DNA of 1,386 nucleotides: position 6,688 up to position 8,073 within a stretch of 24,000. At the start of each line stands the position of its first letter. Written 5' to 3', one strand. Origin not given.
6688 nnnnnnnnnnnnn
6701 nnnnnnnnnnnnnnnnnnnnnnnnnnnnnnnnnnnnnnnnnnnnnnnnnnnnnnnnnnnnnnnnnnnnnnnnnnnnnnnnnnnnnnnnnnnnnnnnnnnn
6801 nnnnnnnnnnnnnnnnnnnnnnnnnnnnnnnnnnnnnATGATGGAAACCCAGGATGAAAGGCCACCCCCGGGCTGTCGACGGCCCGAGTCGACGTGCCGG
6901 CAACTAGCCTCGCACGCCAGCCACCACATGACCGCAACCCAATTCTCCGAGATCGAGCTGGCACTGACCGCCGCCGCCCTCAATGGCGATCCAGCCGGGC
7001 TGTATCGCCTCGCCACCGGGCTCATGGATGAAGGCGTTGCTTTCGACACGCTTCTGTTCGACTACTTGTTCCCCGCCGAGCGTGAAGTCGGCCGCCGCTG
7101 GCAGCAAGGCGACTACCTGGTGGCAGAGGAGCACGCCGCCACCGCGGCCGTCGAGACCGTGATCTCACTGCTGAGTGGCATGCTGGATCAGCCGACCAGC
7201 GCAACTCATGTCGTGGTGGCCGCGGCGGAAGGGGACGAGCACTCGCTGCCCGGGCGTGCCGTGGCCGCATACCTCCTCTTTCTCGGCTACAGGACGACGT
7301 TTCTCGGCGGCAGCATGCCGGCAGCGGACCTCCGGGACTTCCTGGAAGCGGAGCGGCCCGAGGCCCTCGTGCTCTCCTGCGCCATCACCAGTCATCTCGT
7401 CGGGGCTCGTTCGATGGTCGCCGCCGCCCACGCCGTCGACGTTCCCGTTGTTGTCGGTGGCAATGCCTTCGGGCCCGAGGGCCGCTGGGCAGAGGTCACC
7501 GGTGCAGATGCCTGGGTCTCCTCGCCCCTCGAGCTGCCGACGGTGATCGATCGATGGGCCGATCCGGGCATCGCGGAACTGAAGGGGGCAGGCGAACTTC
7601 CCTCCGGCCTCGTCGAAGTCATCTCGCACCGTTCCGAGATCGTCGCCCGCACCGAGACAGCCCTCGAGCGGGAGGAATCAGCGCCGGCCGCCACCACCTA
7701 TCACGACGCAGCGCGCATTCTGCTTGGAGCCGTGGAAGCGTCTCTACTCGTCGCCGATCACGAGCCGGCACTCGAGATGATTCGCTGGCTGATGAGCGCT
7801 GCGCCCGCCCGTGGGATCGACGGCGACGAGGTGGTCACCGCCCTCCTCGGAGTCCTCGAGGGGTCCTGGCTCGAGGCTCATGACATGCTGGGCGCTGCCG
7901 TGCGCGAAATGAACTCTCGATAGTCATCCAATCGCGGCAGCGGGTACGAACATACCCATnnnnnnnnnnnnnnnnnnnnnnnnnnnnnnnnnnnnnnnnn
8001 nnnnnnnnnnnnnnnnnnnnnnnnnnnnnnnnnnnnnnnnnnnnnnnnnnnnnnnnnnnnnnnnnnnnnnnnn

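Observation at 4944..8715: Candidate light-to-ECF-sigma signalling island: sigma / minimal ZAS anti-sigma / acyltransferase divergent from the B12-protein / heliorhodopsin pair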

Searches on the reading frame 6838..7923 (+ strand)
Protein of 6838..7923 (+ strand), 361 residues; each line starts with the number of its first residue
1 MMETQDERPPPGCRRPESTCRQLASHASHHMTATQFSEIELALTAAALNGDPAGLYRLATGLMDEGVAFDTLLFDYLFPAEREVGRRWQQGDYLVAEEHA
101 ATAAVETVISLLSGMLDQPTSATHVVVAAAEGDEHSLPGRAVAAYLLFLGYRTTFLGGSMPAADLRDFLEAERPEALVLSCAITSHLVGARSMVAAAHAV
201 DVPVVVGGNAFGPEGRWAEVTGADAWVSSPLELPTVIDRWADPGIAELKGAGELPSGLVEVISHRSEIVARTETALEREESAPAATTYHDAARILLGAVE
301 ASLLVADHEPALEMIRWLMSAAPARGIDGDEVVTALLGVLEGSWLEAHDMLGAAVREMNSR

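Call 3: search_protein_families(library=pfam, proteins=[window:6838-7923:+], max_evalue=0.01)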
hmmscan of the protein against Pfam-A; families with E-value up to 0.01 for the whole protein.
window:6838-7923:+ (361 aa): 2 families
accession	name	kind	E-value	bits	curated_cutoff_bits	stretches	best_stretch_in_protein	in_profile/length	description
PF02310.24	B12-binding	-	6.5e-14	52.2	32.1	1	124-225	2-107/121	B12 binding domain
PF02607.22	B12-binding_2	-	3.3e-12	46.9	23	1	42-112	4-73/74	B12 binding domain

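Call 4: search_protein_families(library=ncbifam, proteins=[window:6838-7923:+], max_evalue=0.01)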
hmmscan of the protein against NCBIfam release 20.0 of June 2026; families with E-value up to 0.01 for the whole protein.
window:6838-7923:+ (361 aa): 8 families
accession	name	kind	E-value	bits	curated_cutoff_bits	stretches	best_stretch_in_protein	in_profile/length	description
NF052513.1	TransRegCarH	equivalog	4.7e-15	55.6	400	1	39-214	87-254/274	HTH-type transcriptional repressor CarH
NF047996.1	corrin_MtgC_2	exception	2.3e-08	33.8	370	1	64-229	29-198/212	glycine betaine-specific corrinoid protein MtgC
TIGR02370.1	pyl_corrinoid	subfamily_domain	1.4e-07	31.1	215.3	1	53-225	12-189/197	methyltransferase cognate corrinoid protein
NF041607.1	dimeth_corrin_MtbC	equivalog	3.4e-07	30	350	1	82-226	39-188/203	dimethylamine corrinoid protein MtbC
NF047995.1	corrinoid_MtgC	exception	1.4e-05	24.7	310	1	37-232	2-204/215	glycine betaine-specific corrinoid protein MtgC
NF040669.1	MtaC2_Meth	equivalog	0.00015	21.2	450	1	88-210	91-217/267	methanol--corrinoid protein MtaC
TIGR02082.1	metH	equivalog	0.0042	14.7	1010.85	1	103-211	714-824/1182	methionine synthase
NF040655.1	MtaC_Meth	equivalog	0.0066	15.5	420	1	116-210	113-209/253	methanol--corrinoid protein MtaC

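Call 9: find_homologous_proteins(query=window:6928-7923:+, max_evalue=0.00001)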
Query window:6928-7923:+ (331 aa): 175 proteins with E <= 0.00001 among 8000 candidates; the best 120 are listed.
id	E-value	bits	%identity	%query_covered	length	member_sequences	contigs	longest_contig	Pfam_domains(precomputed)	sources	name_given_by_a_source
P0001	8.0e-208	707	100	100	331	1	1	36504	PF02607.23,PF02310.25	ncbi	ncbi:MAG: cobalamin-dependent protein [Acidimicrobiia bacterium]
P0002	7.4e-169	579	85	99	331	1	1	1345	PF02607.23,PF02310.25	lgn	-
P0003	1.6e-163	562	81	100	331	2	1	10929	PF02607.23,PF02310.25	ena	-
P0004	3.0e-148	511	76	100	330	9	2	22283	PF02607.23,PF02310.25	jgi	jgi:methanogenic corrinoid protein MtbC1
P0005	2.1e-120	420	62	99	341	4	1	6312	PF02607.23,PF02310.25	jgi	jgi:methanogenic corrinoid protein MtbC1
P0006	4.4e-118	412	59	100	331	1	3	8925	PF02607.23,PF02310.25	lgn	-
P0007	1.9e-116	407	62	98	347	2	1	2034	PF02607.23,PF02310.25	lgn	-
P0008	2.2e-112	394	60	98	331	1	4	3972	PF02607.23,PF02310.25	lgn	-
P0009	6.1e-102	359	57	97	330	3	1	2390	PF02607.23,PF02310.25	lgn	-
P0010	8.3e-102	359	55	100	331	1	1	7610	PF02607.23,PF02310.25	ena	-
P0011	1.1e-100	355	57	94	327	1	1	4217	PF02607.23,PF02310.25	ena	-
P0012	5.4e-100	353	55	96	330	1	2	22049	PF02607.23,PF02310.25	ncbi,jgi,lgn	ncbi:MAG: cobalamin-dependent protein [Acidimicrobiia bacterium]|jgi:methanogenic corrinoid protein 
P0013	1.4e-99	352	55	99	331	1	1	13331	PF02607.23,PF02310.25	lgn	-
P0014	1.2e-98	349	55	98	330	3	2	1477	PF02607.23,PF02310.25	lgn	-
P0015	3.7e-98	347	53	100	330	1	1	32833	PF02607.23,PF02310.25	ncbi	-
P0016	6.5e-97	343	55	95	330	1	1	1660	PF02607.23,PF02310.25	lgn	-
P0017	6.9e-97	343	55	95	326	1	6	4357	PF02607.23,PF02310.25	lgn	-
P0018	5.0e-96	340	52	100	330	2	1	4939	PF02607.23,PF02310.25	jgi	-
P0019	1.8e-95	338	54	95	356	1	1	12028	PF02607.23,PF02310.25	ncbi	-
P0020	6.0e-95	336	53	99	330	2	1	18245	PF02607.23,PF02310.25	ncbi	ncbi:MAG TPA: cobalamin-dependent protein [Acidimicrobiia bacterium]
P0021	7.9e-95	336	55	94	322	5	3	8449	PF02607.23,PF02310.25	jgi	jgi:MerR family transcriptional regulator, light-induced transcriptional regulator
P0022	1.1e-94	335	54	92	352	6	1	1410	PF02607.23,PF02310.25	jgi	jgi:methanogenic corrinoid protein MtbC1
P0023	1.2e-94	335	56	92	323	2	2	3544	PF02607.23,PF02310.25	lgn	-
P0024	1.9e-94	335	55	94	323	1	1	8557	PF02607.23,PF02310.25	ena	-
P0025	2.5e-94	334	54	92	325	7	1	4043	PF02607.23,PF02310.25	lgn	-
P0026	8.7e-94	333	54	90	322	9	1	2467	PF02607.23,PF02310.25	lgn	-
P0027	1.2e-93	332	53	94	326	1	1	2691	PF02607.23,PF02310.25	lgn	-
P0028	1.8e-93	331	54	94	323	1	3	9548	PF02607.23,PF02310.25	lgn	-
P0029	1.8e-93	331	55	92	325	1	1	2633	PF02607.23,PF02310.25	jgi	jgi:methanogenic corrinoid protein MtbC1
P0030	2.5e-93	331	51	99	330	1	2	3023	PF02607.23,PF02310.25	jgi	jgi:methanogenic corrinoid protein MtbC1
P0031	4.9e-93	330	56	92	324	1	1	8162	PF02607.23,PF02310.25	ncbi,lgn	ncbi:MAG: cobalamin-dependent protein [Acidimicrobiia bacterium]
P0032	6.0e-93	330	52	99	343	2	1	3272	PF02607.23,PF02310.25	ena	-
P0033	6.5e-93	330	53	92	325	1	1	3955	PF02607.23,PF02310.25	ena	-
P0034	7.0e-93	330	54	95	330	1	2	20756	PF02607.23,PF02310.25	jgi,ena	-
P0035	9.8e-93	329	54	90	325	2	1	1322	PF02607.23,PF02310.25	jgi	jgi:methanogenic corrinoid protein MtbC1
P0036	1.4e-92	329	54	94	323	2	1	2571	PF02607.23,PF02310.25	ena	-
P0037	1.7e-92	328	55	91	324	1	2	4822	PF02607.23,PF02310.25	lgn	-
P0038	2.1e-92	328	54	92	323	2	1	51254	PF02607.23,PF02310.25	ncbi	-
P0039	2.6e-92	328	55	92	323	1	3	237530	PF02607.23,PF02310.25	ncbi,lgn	ncbi:MAG: B12-binding domain-containing protein [Actinomycetota bacterium]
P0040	3.1e-92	327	53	96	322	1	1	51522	PF02607.23,PF02310.25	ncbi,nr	ncbi:MAG TPA: cobalamin-dependent protein [Acidimicrobiia bacterium]|nr:cobalamin-dependent protein 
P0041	4.5e-92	327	52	95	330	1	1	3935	PF02607.23,PF02310.25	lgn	-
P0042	5.2e-92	327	53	98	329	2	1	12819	PF02607.23,PF02310.25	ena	-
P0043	8.7e-92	326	54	92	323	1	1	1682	PF02607.23,PF02310.25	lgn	-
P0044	8.8e-92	326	54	92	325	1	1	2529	PF02607.23,PF02310.25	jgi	jgi:methanogenic corrinoid protein MtbC1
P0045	1.4e-91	325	54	92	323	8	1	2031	PF02607.23,PF02310.25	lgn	-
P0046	1.5e-91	325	53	100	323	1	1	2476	PF02607.23,PF02310.25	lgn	-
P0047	1.8e-91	325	52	94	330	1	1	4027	PF02607.23,PF02310.25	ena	-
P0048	2.6e-91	324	53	100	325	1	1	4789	PF02607.23,PF02310.25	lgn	-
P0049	4.2e-91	324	54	92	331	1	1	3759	PF02607.23,PF02310.25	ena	-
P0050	4.7e-91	324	54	92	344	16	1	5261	PF02607.23,PF02310.25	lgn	-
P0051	5.8e-91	323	53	92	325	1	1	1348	PF02607.23,PF02310.25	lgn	-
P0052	6.7e-91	323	52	92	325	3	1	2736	PF02607.23,PF02310.25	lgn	-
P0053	8.5e-91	323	53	92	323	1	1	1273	PF02607.23,PF02310.25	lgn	-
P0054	8.8e-91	323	52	95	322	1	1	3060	PF02607.23,PF02310.25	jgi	-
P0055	9.1e-91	323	50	100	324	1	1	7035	PF02607.23,PF02310.25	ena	-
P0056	1.8e-90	322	53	89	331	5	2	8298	PF02607.23,PF02310.25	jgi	-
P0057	2.2e-90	321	53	92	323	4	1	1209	PF02607.23,PF02310.25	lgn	-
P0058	4.3e-90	320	51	100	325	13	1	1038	PF02607.23,PF02310.25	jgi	jgi:methanogenic corrinoid protein MtbC1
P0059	4.7e-90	320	53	92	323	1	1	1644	PF02607.23,PF02310.25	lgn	-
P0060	7.1e-90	320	53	87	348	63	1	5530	PF02607.23,PF02310.25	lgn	-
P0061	1.1e-89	319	54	92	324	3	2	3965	PF02607.23,PF02310.25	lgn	-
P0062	1.1e-89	319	51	96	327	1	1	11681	PF02607.23,PF02310.25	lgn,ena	-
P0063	1.4e-89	319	55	85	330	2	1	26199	PF02607.23,PF02310.25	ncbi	-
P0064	1.5e-89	319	52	92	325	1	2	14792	PF02607.23,PF02310.25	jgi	jgi:methanogenic corrinoid protein MtbC1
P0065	1.7e-89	318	55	94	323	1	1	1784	PF02607.23,PF02310.25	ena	-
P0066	2.1e-89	318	49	95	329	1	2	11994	PF02607.23,PF02310.25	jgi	jgi:methanogenic corrinoid protein MtbC1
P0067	3.8e-89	317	54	91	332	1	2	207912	PF02607.23,PF02310.25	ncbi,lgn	-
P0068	4.0e-89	317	53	94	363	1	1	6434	PF02607.23,PF02310.25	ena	-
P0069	5.2e-89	317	52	92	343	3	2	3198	PF02607.23,PF02310.25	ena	-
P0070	2.1e-88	315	54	89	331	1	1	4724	PF02607.23,PF02310.25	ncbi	ncbi:MAG: B12-binding domain-containing protein [Actinomycetota bacterium]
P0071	2.6e-88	315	53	89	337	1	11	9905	PF02607.23,PF02310.25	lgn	-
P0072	3.8e-88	314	52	88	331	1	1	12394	PF02607.23,PF02310.25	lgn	-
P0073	1.9e-87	312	50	96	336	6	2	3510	PF02607.23,PF02310.25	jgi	jgi:methanogenic corrinoid protein MtbC1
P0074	2.1e-87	312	55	85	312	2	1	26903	PF02607.23,PF02310.25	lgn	-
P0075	3.0e-87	311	52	90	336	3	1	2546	PF02607.23,PF02310.25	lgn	-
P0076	3.1e-87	311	51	89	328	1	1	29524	PF02607.23,PF02310.25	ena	-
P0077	3.7e-87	311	53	90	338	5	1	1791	PF02607.23,PF02310.25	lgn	-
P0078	3.7e-87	311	51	93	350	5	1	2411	PF02607.23,PF02310.25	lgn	-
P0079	4.2e-87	311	53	88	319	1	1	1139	PF02607.23,PF02310.25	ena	-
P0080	6.0e-87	310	51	94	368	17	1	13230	PF02607.23,PF02310.25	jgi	jgi:methanogenic corrinoid protein MtbC1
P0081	6.7e-87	310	52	88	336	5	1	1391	PF02607.23,PF02310.25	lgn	-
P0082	8.0e-87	310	52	89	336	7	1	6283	PF02607.23,PF02310.25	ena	-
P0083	1.1e-86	309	51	92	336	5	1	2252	PF02607.23,PF02310.25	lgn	-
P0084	2.7e-86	308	53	92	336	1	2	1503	PF02607.23,PF02310.25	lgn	-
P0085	4.3e-86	307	49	94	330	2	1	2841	PF02607.23,PF02310.25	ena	-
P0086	4.8e-86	307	50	98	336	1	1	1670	PF02607.23,PF02310.25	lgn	-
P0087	5.2e-86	307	52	90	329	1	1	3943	PF02607.23,PF02310.25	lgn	-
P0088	1.1e-85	306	53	91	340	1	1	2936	PF02607.23,PF02310.25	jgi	jgi:methanogenic corrinoid protein MtbC1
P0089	2.2e-85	305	52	94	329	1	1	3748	PF02607.23,PF02310.25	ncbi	-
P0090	2.7e-85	305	50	92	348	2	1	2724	PF02607.23,PF02310.25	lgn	-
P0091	4.4e-85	304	53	92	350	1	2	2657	PF02607.23,PF02310.25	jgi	jgi:methanogenic corrinoid protein MtbC1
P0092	1.2e-84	303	51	94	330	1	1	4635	PF02607.23,PF02310.25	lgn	-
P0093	1.4e-84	302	50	99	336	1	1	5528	PF02607.23,PF02310.25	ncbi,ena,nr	ncbi:MAG TPA: cobalamin-dependent protein [Acidimicrobiia bacterium]|nr:cobalamin-dependent protein 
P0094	1.7e-84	302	49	98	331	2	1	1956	PF02607.23,PF02310.25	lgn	-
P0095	1.9e-84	302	50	97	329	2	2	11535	PF02607.23,PF02310.25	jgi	jgi:methanogenic corrinoid protein MtbC1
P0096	2.3e-84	302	52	91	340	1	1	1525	PF02607.23,PF02310.25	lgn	-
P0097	6.8e-84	300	50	95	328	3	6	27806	PF02607.23,PF02310.25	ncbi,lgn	-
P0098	1.0e-83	299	50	89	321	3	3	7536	PF02607.23,PF02310.25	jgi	jgi:methanogenic corrinoid protein MtbC1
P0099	2.8e-83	298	48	96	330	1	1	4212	PF02607.23,PF02310.25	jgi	jgi:methanogenic corrinoid protein MtbC1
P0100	3.2e-83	298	49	97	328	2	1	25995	PF02607.23,PF02310.25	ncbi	-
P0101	3.2e-83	298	54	82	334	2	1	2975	PF02607.23,PF02310.25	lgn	-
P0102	3.5e-83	298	50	92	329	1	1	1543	PF02607.23,PF02310.25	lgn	-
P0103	3.7e-83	298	49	100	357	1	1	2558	PF02607.23,PF02310.25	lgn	-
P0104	5.0e-83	297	50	93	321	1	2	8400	PF02607.23,PF02310.25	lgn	-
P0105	7.5e-83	297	54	84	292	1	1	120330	PF02607.23,PF02310.25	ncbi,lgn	-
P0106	9.8e-83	296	48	91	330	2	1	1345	PF02607.23,PF02310.25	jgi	jgi:methanogenic corrinoid protein MtbC1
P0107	1.0e-82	296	49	94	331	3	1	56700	PF02607.23,PF02310.25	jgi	jgi:methanogenic corrinoid protein MtbC1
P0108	1.6e-82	296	46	98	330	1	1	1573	PF02607.23,PF02310.25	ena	-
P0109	1.6e-82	295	50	94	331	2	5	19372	PF02607.23,PF02310.25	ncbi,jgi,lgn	ncbi:MAG: cobalamin-dependent protein [Acidimicrobiia bacterium]|jgi:MerR family transcriptional reg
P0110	1.6e-82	295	64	59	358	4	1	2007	PF02607.23,PF02310.25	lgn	-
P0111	1.9e-82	295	50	99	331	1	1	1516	PF02607.23,PF02310.25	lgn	-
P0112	2.8e-82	295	51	94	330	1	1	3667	PF02607.23,PF02310.25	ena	-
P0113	3.3e-82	294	51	90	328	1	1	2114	PF02607.23,PF02310.25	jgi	jgi:methanogenic corrinoid protein MtbC1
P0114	3.7e-82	294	49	94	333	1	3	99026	PF02607.23,PF02310.25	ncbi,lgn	-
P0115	4.0e-82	294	48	97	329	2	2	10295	PF02607.23,PF02310.25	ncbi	ncbi:MAG: cobalamin B12-binding domain-containing protein [Acidimicrobiia bacterium]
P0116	4.7e-82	294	48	92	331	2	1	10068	PF02607.23,PF02310.25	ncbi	ncbi:MAG TPA: cobalamin-dependent protein [Acidimicrobiia bacterium]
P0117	5.3e-82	294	50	92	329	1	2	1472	PF02607.23,PF02310.25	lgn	-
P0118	5.7e-82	294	49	90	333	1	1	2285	PF02607.23,PF02310.25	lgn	-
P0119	6.2e-82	294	48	86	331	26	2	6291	PF02607.23,PF02310.25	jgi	-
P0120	7.5e-82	293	49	93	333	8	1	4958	PF02607.23,PF02310.25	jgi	jgi:methanogenic corrinoid protein MtbC1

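Call 11: find_related_loci(query=A1, collection=genome_contigs, flank=10000)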
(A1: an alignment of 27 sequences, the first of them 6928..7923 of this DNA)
Query A1 (331 aa) in genome_contigs; peptide patterns used: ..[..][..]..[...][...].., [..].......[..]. (x = any residue, [..] = any of these).
140 stretches matched a pattern; 79 encode a relative of the query (tblastn E <= 1e-3); 79 distinct loci.
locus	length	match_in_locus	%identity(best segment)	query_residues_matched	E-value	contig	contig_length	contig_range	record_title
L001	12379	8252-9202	55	1-317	9e-105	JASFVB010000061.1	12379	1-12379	MAG: Acidimicrobiia bacterium isolate D1105M12metaG_Bin_69 D1105M12metaG_FD_scaffold_420_c1, whole genome shotgun sequen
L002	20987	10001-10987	54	1-329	1e-103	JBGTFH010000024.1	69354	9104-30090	MAG: Acidimicrobiia bacterium isolate JTS-RE187 k141_3226670, whole genome shotgun sequence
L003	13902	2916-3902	53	1-329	2e-100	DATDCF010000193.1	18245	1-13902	MAG TPA_asm: Acidimicrobiia bacterium isolate SMAG_U141 k141_548210, whole genome shotgun sequence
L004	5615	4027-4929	54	1-306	3e-100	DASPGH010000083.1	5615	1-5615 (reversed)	MAG TPA_asm: Acidimicrobiia bacterium isolate SMAG_U16446 k141_767977, whole genome shotgun sequence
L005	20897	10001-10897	55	1-306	4e-99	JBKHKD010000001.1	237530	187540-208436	MAG: Actinomycetota bacterium isolate D5M12_6 NODE_6_length_237530_cov_31.448755, whole genome shotgun sequence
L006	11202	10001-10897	54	1-306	1e-98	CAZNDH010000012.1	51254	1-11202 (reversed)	MAG TPA_asm: uncultured Acidimicrobiaceae bacterium isolate SRP217488_co1_136 genome assembly, contig: NODE_236_length_5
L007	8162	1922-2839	56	1-306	9e-99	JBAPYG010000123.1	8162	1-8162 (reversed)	MAG: Acidimicrobiia bacterium isolate MFD00166_ilm_asm_bin5 k127_102580, whole genome shotgun sequence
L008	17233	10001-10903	56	1-306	2e-98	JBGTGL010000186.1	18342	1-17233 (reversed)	MAG: Acidimicrobiia bacterium isolate JTS-RE214 k141_453327, whole genome shotgun sequence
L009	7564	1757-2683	55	2-311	3e-98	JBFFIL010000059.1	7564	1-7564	MAG: Acidimicrobiia bacterium isolate Mix_mud16.2022.02.62 k141_2798629_length_7564_cov_7.0000, whole genome shotgun seq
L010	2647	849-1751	54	1-306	5e-101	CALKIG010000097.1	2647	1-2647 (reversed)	MAG TPA_asm: uncultured actinobacterium isolate SRR7515930_bin.12_CONCOCT_v1.1_MAG genome assembly, contig: ERZ869936.20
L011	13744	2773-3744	51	1-330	2e-97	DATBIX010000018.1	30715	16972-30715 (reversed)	MAG TPA_asm: Acidimicrobiia bacterium isolate SMAG_U3905 k141_2419979, whole genome shotgun sequence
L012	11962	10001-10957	54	1-316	6e-97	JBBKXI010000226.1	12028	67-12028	MAG: Acidimicrobiia bacterium isolate metabat_bins.171 k119_176047, whole genome shotgun sequence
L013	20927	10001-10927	53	1-311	3e-96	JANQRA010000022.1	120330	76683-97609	MAG: Acidimicrobiia bacterium isolate IP29b_bin.45 k99_2695575, whole genome shotgun sequence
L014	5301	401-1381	50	1-331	2e-94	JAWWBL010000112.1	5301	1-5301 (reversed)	MAG: Acidimicrobiia bacterium isolate HN16.bin.10 k141_79274_length_5301_cov_34.4380, whole genome shotgun sequence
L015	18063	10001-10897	54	1-306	4e-99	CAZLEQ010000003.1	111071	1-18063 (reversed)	MAG TPA_asm: uncultured Acidimicrobiaceae bacterium isolate SRP217488_co1_183 genome assembly, contig: NODE_24_length_11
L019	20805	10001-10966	50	1-315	4e-88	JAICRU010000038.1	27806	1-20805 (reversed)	MAG: Acidimicrobiia bacterium isolate TY_ISSM_2_bin.47 k141_1758692_length_27806_cov_11.5134, whole genome shotgun seque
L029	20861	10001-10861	46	1-287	1e-81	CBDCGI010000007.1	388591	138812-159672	MAG: Acidimicrobiia bacterium isolate f1d8734b-3c74-4def-a799-73aa9cfb23d1 genome assembly, contig: contig_7, whole geno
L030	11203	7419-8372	48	1-315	9e-82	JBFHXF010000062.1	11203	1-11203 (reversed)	MAG: Acidimicrobiia bacterium isolate Mix_sand09.2021.07.Z.5 k141_1744930_length_11203_cov_12.9523, whole genome shotgun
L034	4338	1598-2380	51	26-287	3e-76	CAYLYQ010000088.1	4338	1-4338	MAG TPA_asm: uncultured Acidimicrobiaceae bacterium isolate binchicken_co286_61 genome assembly, contig: NODE_20168_leng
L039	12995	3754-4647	46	1-298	1e-72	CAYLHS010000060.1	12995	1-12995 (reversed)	MAG TPA_asm: uncultured Acidimicrobiia bacterium isolate binchicken_co151_350 genome assembly, contig: NODE_7135_length_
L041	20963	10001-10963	46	2-321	2e-71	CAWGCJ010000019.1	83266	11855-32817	MAG: uncultured Acidimicrobiia bacterium isolate MFD03804.bin.2.108 genome assembly, contig: contig_7651, whole genome s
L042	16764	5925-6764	50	7-287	7e-71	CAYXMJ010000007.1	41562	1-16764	MAG TPA_asm: uncultured Acidimicrobiaceae bacterium isolate binchicken_co373_9 genome assembly, contig: NODE_91_length_4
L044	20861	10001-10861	47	1-287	2e-67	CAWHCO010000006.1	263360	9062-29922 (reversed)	MAG: uncultured bacterium isolate MFD02923.bin.2.53 genome assembly, contig: contig_32759, whole genome shotgun sequence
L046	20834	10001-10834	42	5-287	6e-66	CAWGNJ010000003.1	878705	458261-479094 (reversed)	MAG: uncultured Actinomycetota bacterium isolate MFD03804.bin.3.76 genome assembly, contig: contig_50181, whole genome s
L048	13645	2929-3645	49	3-241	3e-65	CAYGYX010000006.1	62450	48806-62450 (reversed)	MAG TPA_asm: uncultured Acidimicrobiia bacterium isolate ERP119294_co1_434 genome assembly, contig: NODE_461_length_6245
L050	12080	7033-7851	47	5-277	2e-63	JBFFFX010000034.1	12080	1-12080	MAG: Acidimicrobiia bacterium isolate Mix_mud15.2022.01.27 k141_1265650_length_12080_cov_7.0000, whole genome shotgun se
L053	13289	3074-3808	48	6-250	1e-62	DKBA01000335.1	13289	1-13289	MAG TPA_asm: Acidimicrobiia bacterium UBA6912 UBA6912_contig_28692, whole genome shotgun sequence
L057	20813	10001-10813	43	2-277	2e-61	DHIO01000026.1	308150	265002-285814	MAG TPA_asm: Acidimicrobiia bacterium UBA4744 UBA4744_contig_109, whole genome shotgun sequence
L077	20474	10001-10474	50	10-168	2e-31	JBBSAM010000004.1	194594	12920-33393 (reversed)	MAG: Acidimicrobiia bacterium isolate La6_maxbin2.368 La6_maxbin2.368_K_2407884_L_194594_cov_72.9919, whole genome shotg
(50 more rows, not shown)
